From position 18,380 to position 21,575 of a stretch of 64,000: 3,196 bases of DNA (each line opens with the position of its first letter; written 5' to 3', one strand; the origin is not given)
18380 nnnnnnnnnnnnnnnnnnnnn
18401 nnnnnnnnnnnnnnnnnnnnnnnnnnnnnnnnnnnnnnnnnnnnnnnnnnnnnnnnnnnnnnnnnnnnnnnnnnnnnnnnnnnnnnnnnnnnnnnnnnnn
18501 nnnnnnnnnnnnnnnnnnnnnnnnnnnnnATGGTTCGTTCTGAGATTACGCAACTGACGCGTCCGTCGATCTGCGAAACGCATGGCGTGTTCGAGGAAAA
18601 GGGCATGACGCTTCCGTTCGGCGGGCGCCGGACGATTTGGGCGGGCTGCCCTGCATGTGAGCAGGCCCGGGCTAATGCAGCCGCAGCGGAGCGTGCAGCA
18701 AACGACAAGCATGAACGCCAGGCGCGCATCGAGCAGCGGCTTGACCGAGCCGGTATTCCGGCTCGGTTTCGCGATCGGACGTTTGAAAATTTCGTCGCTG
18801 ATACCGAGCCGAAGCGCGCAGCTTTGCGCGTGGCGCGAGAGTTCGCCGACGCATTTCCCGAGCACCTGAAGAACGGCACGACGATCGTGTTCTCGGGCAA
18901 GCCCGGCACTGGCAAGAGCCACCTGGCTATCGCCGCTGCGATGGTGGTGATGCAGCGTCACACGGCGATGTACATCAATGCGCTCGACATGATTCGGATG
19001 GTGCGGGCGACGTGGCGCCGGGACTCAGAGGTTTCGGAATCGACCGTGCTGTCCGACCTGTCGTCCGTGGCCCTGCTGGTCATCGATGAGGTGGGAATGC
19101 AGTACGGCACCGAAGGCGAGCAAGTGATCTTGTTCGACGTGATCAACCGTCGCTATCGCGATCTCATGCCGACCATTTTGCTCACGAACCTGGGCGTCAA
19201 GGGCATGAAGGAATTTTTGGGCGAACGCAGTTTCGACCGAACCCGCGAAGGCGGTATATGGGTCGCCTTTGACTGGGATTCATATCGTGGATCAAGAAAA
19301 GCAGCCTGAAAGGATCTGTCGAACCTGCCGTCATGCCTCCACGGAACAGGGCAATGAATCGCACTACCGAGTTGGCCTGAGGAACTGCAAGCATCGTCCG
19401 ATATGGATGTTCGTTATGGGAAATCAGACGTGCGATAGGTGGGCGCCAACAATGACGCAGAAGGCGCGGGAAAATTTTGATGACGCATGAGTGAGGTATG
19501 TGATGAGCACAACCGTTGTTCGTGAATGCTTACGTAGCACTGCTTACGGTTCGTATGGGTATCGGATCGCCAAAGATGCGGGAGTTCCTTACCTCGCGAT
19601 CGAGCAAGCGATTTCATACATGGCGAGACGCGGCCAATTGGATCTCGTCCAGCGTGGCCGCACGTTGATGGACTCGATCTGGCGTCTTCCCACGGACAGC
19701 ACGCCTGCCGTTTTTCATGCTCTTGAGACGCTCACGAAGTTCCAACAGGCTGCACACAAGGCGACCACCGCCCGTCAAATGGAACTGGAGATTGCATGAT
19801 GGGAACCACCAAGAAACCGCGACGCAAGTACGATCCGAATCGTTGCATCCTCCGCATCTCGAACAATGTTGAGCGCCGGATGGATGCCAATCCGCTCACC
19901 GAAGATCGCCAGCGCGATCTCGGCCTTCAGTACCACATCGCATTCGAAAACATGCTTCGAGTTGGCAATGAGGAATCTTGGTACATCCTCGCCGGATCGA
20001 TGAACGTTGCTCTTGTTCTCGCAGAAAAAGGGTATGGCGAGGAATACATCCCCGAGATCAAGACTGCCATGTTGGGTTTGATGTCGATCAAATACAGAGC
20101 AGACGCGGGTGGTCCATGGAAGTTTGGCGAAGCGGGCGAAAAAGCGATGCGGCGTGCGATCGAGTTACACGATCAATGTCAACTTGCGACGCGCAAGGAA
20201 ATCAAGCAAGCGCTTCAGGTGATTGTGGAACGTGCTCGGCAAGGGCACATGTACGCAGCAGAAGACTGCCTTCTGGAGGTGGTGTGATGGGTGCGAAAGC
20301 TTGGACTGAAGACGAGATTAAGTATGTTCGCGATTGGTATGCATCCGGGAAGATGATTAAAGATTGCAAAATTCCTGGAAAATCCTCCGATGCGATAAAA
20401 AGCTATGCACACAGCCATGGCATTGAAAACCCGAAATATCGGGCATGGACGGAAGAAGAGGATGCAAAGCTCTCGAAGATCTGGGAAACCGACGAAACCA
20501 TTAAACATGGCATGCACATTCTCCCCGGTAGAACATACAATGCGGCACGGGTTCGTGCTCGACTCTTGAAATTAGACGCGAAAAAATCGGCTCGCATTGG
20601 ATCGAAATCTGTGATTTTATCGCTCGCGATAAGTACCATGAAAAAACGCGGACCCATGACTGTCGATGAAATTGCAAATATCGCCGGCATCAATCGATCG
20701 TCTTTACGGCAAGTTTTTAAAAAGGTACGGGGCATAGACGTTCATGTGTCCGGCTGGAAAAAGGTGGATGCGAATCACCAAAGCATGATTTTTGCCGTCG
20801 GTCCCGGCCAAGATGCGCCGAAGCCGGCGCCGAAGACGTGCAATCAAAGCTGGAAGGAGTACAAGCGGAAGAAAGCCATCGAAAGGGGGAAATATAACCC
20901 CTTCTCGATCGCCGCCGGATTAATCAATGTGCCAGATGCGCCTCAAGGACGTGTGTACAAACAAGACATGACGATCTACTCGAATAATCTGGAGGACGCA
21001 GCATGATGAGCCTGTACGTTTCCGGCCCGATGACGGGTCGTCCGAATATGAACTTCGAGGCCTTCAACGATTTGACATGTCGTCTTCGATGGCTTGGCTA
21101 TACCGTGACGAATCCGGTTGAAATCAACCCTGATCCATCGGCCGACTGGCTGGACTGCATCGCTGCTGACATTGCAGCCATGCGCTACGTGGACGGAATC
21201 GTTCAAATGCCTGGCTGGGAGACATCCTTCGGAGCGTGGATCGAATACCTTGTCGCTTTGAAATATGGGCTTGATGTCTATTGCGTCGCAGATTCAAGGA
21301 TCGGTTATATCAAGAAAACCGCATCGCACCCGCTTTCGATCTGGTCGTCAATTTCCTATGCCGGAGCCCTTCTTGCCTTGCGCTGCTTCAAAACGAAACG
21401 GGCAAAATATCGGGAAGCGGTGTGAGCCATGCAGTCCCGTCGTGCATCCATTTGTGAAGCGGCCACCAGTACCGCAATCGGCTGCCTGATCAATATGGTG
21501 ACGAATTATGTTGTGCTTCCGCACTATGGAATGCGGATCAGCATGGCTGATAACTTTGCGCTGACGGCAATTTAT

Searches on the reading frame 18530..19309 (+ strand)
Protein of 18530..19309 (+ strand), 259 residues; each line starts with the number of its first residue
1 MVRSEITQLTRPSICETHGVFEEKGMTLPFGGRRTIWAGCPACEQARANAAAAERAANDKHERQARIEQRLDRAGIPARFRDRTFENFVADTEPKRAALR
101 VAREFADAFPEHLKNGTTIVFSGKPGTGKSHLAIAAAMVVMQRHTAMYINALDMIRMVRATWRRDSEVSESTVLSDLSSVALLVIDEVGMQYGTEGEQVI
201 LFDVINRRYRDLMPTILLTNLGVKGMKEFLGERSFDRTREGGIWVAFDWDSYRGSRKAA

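Call 40: search_protein_families(library=phrogs, proteins=[window:18530-19309:+], max_evalue=0.001)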
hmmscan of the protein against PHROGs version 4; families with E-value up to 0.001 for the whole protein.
window:18530-19309:+ (259 aa): 6 families
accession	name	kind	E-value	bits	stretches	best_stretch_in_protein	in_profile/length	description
phrog_50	-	DNA, RNA and nucleotide metabolism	1.3e-74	253.2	1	10-255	273-512/570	DnaC-like helicase loader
phrog_3277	-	DNA, RNA and nucleotide metabolism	1.1e-35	124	1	116-255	10-155/168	DnaC-like helicase loader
phrog_27475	-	unknown function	1.2e-08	34.9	1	58-222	392-546/599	-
phrog_26922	-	DNA, RNA and nucleotide metabolism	5.6e-06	27.9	1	175-240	7-72/92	DnaC-like helicase loader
phrog_168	-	DNA, RNA and nucleotide metabolism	0.00051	20.8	1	114-188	40-109/314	clamp loader of DNA polymerase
phrog_170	-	other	0.00057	20.4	1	56-141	42-115/323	PhoH-like phosphate starvation-inducible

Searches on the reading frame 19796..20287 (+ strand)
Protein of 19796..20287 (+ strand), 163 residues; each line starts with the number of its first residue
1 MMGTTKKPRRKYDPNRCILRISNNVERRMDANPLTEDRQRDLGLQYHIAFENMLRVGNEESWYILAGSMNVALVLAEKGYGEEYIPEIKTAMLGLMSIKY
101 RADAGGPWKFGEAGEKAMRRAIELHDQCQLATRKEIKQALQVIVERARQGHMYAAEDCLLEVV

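Call 40: search_protein_families(library=phrogs, proteins=[window:19796-20287:+], max_evalue=0.001)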
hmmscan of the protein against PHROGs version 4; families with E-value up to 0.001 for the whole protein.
window:19796-20287:+ (163 aa): 1 family
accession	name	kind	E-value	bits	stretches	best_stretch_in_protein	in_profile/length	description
phrog_20828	-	unknown function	3.3e-18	67.1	1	2-156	1-174/179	-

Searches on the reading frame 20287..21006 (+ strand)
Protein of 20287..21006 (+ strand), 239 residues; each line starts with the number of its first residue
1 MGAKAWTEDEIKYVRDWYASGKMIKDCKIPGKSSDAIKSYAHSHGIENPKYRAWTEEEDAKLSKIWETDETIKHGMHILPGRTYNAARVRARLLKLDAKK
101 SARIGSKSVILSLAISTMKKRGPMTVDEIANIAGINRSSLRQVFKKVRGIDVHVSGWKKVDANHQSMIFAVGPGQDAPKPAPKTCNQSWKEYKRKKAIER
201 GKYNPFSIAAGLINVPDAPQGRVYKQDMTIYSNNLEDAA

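Call 40: search_protein_families(library=phrogs, proteins=[window:20287-21006:+], max_evalue=0.001)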
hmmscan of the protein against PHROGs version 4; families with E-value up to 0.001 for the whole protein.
window:20287-21006:+ (239 aa): 1 family
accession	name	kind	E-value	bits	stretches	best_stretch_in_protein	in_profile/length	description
phrog_323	-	transcription regulation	6.2e-12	46.7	1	2-197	93-289/319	transcriptional regulator, D5-like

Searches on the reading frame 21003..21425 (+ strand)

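Call 40: search_protein_families(library=phrogs, proteins=[window:21003-21425:+], max_evalue=0.001)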
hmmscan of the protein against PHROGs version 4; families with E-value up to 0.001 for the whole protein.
window:21003-21425:+ (140 aa): 5 families
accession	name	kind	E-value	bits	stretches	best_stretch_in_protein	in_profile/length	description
phrog_355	-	DNA, RNA and nucleotide metabolism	3.7e-23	83.2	1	1-97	74-174/249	nucleoside 2-deoxyribosyltransferase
phrog_5781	-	unknown function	4.1e-18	66.7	1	1-93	5-97/220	-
phrog_15484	-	other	1.7e-12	48.5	1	4-94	153-244/253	hydrolase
phrog_12019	-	other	2.3e-08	35.1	1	15-98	28-115/241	MazG-like pyrophosphatase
phrog_31170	-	unknown function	2.9e-06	28.3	1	4-39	3-38/55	-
